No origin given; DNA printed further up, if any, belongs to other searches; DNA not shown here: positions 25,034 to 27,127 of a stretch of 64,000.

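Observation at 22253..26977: Mvh-type hydrogenase (MvhA/G/D) paired with a GltD/HdrA-like flavoprotein instead of a heterodisulfide reductase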

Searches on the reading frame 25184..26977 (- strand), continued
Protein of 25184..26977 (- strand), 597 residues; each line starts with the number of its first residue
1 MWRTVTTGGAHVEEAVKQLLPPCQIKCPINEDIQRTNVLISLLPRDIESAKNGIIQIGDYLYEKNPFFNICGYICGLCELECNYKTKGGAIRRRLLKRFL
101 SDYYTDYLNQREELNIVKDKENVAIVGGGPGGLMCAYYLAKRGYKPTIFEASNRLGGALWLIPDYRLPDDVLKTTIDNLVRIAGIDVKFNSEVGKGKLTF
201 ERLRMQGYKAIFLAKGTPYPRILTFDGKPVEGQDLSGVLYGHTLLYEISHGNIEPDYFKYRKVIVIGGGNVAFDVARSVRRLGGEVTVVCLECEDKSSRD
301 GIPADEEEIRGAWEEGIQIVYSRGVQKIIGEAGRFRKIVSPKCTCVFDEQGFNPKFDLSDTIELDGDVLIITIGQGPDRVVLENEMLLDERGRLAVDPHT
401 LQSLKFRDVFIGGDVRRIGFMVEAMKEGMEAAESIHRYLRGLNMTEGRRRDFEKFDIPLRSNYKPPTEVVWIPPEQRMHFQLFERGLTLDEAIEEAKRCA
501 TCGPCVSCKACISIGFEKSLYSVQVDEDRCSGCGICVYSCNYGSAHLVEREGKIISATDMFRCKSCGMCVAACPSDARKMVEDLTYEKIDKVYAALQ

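Call 34: search_solved_structures(query=window:25184-26977:-, max_evalue=1e-35, show_alignments=5)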
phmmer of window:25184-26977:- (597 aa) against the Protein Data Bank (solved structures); distinct sequences matched with E-value up to 1e-35: 6.
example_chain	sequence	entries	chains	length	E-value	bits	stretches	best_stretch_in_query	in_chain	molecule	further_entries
5jca_L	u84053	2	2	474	6.2e-51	176.6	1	22-439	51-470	NADH-dependent Ferredoxin:NADP Oxidoreductase (NfnI) subunit alpha | NADH-dependent Ferredoxin:NADP Oxidoreductase subunit alpha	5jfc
9n5u_A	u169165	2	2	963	1e-49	172.6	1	20-442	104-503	NfnA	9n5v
5vj7_A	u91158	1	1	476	9.7e-47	162.8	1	22-440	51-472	Oxidoreductase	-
4ylf_B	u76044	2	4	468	1.5e-44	155.5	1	65-441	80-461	Dihydropyrimidine dehydrogenase subunit A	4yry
9bov_A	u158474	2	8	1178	1.8e-40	142.1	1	20-573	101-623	Molybdopterin oxidoreductase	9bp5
8oh5_C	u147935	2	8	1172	4.4e-39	137.5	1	20-574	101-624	Formate dehydrogenase-O, major subunit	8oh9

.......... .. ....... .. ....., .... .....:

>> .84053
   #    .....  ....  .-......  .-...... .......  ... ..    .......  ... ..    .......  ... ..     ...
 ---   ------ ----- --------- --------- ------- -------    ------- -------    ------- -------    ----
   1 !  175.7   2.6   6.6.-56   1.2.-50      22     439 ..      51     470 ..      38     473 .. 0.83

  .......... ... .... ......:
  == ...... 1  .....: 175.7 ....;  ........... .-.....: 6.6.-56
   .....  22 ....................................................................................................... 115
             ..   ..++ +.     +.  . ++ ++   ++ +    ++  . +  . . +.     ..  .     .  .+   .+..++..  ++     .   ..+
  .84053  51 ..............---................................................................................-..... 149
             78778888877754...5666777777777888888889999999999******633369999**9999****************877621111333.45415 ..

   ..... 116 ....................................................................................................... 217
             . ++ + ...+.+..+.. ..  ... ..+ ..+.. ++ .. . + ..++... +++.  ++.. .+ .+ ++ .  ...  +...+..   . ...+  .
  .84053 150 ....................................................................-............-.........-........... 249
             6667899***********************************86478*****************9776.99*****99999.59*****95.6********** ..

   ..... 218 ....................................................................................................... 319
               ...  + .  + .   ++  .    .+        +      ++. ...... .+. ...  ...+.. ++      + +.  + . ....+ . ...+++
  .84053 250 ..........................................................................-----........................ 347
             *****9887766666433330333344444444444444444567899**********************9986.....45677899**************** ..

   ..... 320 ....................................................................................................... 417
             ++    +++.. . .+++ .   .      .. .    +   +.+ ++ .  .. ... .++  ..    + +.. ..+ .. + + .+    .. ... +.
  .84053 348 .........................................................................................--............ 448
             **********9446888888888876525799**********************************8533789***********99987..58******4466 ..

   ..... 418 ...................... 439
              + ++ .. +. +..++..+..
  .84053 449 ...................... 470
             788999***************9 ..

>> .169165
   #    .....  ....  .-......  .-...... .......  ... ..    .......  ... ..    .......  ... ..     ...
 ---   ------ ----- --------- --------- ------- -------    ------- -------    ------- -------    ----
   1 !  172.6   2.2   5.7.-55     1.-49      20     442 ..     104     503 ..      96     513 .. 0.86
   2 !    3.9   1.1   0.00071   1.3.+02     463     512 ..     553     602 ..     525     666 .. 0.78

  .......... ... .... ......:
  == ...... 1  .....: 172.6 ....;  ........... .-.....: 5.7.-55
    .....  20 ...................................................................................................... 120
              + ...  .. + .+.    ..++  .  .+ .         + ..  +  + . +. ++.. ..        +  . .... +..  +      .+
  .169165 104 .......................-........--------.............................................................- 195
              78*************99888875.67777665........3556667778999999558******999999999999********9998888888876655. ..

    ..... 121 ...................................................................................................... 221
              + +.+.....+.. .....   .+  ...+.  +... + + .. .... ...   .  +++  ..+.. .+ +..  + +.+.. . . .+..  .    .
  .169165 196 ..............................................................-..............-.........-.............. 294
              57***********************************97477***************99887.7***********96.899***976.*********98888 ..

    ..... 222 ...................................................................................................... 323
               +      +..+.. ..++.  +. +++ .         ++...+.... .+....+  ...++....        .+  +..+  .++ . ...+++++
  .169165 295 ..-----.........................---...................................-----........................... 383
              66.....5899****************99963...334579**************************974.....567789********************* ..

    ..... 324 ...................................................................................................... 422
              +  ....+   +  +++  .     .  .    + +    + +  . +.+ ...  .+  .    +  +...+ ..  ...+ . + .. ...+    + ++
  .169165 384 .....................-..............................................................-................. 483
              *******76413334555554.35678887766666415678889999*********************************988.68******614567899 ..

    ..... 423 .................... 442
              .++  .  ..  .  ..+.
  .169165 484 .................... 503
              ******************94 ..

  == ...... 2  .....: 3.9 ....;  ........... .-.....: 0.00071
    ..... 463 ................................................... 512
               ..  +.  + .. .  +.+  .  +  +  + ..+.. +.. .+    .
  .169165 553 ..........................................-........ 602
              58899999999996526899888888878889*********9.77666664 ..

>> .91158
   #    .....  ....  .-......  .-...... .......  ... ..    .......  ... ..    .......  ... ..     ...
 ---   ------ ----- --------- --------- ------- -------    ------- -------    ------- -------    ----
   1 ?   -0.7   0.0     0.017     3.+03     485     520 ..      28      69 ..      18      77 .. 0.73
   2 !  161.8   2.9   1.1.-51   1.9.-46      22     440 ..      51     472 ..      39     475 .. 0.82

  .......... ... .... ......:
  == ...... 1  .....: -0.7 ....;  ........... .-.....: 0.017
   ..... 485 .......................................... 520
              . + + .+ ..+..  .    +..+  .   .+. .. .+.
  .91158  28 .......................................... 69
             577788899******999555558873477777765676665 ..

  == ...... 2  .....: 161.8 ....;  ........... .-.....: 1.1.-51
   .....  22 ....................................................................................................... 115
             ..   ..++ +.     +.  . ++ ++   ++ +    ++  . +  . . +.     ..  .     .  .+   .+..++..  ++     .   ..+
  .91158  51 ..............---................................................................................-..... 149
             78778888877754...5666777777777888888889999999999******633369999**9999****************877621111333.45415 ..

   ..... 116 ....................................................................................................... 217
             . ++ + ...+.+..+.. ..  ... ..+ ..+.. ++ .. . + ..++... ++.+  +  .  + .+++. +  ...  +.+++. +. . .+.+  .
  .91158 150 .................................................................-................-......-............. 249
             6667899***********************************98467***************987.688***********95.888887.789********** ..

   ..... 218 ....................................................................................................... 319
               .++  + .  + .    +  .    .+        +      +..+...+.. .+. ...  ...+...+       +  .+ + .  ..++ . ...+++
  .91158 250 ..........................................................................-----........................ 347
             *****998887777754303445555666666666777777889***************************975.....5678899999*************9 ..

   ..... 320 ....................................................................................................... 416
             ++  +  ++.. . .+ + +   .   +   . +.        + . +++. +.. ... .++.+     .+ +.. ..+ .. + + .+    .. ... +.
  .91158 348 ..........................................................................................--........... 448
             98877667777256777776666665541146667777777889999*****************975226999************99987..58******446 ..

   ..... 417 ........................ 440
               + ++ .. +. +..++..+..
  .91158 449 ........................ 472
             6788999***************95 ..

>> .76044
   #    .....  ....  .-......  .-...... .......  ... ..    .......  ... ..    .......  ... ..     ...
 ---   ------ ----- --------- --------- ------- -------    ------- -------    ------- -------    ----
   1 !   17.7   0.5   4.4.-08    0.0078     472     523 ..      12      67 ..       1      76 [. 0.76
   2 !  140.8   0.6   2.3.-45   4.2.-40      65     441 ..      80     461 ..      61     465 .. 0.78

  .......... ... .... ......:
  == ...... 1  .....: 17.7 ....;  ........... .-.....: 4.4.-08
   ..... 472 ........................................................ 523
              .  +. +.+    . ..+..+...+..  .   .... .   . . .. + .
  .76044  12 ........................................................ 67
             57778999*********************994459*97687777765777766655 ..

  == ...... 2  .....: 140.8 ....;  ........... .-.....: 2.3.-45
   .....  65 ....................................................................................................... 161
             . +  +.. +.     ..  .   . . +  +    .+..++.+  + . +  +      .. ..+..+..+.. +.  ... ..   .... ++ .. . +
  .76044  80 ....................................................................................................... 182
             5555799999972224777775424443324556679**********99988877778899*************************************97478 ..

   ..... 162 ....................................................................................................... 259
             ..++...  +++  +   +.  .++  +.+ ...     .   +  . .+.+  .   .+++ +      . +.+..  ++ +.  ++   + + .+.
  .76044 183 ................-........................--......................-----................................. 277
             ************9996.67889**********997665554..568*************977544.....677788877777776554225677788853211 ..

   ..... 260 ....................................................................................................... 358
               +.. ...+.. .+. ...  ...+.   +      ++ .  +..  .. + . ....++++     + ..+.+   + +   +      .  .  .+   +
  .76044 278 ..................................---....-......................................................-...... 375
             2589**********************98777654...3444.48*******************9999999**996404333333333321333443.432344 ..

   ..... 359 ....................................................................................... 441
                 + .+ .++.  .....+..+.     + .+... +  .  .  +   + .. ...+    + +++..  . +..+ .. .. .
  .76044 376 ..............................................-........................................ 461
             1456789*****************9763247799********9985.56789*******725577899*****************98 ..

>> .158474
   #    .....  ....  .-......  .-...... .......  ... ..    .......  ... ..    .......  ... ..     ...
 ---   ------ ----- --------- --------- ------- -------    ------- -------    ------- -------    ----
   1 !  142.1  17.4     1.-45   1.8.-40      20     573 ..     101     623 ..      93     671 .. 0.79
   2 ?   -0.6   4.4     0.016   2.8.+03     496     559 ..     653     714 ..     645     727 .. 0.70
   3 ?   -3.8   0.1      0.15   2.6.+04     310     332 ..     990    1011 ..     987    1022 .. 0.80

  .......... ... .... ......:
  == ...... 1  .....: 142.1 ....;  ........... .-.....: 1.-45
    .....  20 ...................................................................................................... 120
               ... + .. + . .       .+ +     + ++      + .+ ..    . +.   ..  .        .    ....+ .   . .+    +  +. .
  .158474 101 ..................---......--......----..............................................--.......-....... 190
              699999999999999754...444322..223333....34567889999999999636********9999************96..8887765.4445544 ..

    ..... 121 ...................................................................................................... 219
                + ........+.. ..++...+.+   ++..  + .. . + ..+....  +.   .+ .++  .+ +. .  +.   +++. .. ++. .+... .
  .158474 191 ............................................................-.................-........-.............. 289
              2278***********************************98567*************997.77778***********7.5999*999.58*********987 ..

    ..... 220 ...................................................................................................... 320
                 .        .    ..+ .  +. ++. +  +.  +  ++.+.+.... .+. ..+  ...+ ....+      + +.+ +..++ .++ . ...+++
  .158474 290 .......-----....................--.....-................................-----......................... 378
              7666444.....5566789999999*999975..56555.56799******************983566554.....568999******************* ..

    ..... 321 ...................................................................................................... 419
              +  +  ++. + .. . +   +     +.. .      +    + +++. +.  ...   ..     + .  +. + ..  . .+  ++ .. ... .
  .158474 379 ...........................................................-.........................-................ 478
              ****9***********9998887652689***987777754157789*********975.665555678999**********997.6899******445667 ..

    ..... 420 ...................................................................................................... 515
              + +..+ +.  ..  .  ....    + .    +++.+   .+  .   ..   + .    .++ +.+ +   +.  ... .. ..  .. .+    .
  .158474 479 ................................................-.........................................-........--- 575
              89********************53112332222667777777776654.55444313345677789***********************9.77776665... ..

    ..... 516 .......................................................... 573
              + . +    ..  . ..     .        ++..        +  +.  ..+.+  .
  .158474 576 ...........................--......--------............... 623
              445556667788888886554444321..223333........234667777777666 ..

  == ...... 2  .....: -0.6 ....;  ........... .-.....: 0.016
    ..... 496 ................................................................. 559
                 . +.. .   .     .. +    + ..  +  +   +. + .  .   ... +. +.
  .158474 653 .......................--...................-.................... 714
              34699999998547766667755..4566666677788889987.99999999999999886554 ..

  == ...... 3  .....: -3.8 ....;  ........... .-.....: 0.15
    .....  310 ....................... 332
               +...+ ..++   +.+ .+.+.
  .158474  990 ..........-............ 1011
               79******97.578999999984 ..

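Call 40: find_encoding_contigs(protein=P0061, flank=8000, max_places=2)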
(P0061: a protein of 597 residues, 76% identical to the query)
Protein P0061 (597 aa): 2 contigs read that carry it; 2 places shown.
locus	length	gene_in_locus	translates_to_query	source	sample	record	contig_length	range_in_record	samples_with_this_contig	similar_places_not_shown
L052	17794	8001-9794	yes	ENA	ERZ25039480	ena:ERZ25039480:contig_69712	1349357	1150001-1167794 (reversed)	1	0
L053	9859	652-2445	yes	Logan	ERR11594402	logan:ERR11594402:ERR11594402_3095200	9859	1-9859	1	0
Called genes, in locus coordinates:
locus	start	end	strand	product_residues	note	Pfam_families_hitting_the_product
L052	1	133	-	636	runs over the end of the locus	PF01512:Complex1_51K, PF12797:Fer4_2 (faint), PF10589:NADH_4Fe-4S, PF12838:Fer4_7, PF13187:Fer4_9 (weak), PF13237:Fer4_10 (weak), PF14697:Fer4_21 (weak), PF00037:Fer4 (weak), +1 more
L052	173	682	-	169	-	PF01257:2Fe-2S_thioredx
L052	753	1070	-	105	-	PF14407:Frankia_peptide (weak)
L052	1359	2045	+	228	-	PF00072:Response_reg, PF00196:GerE, PF08281:Sigma70_r4_2 (weak)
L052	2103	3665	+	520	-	PF01590:GAF, PF13185:GAF_2, PF13492:GAF_3, PF00989:PAS, PF08448:PAS_4, PF13188:PAS_8, PF13426:PAS_9, PF07730:HisKA_3, +1 more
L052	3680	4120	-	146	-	-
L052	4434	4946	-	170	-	-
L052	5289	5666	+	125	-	PF09339:HTH_IclR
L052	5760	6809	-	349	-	PF01656:CbiA, PF13500:AAA_26, PF07085:DRTGG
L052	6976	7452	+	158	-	PF11969:DcpS_C (weak), PF01230:HIT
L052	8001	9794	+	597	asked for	PF01946:Thi4 (weak), PF07992:Pyr_redox_2 (weak), PF00070:Pyr_redox (weak), PF00890:FAD_binding_2 (weak), PF01266:DAO (weak), PF07992:Pyr_redox_2, PF13450:NAD_binding_8, PF14697:Fer4_21, +9 more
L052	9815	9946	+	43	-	-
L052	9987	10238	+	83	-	PF02662:FlpD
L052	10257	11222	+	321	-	PF01058:Oxidored_q6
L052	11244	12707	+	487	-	PF27537:HoxH, PF00374:NiFeSe_Hases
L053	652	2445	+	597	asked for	PF01946:Thi4 (weak), PF07992:Pyr_redox_2 (weak), PF00070:Pyr_redox (weak), PF00890:FAD_binding_2 (weak), PF01266:DAO (weak), PF07992:Pyr_redox_2, PF13450:NAD_binding_8, PF14697:Fer4_21, +9 more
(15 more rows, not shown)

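Call 41: find_encoding_contigs(protein=window:25184-26977:-, flank=3000, max_places=3)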
Protein window:25184-26977:- (597 aa): 1 contig read that carries it; 1 place shown.
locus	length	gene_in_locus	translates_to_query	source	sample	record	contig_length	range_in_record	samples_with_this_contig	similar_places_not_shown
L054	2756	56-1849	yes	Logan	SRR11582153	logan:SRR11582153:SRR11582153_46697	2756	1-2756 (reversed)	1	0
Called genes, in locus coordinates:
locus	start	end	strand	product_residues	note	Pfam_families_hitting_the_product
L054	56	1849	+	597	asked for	PF14691:Fer4_20 (weak), PF01946:Thi4 (weak), PF07992:Pyr_redox_2 (weak), PF01266:DAO (weak), PF01593:Amino_oxidase (weak), PF07992:Pyr_redox_2, PF13450:NAD_binding_8, PF14697:Fer4_21, +8 more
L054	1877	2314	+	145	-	PF02662:FlpD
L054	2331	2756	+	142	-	?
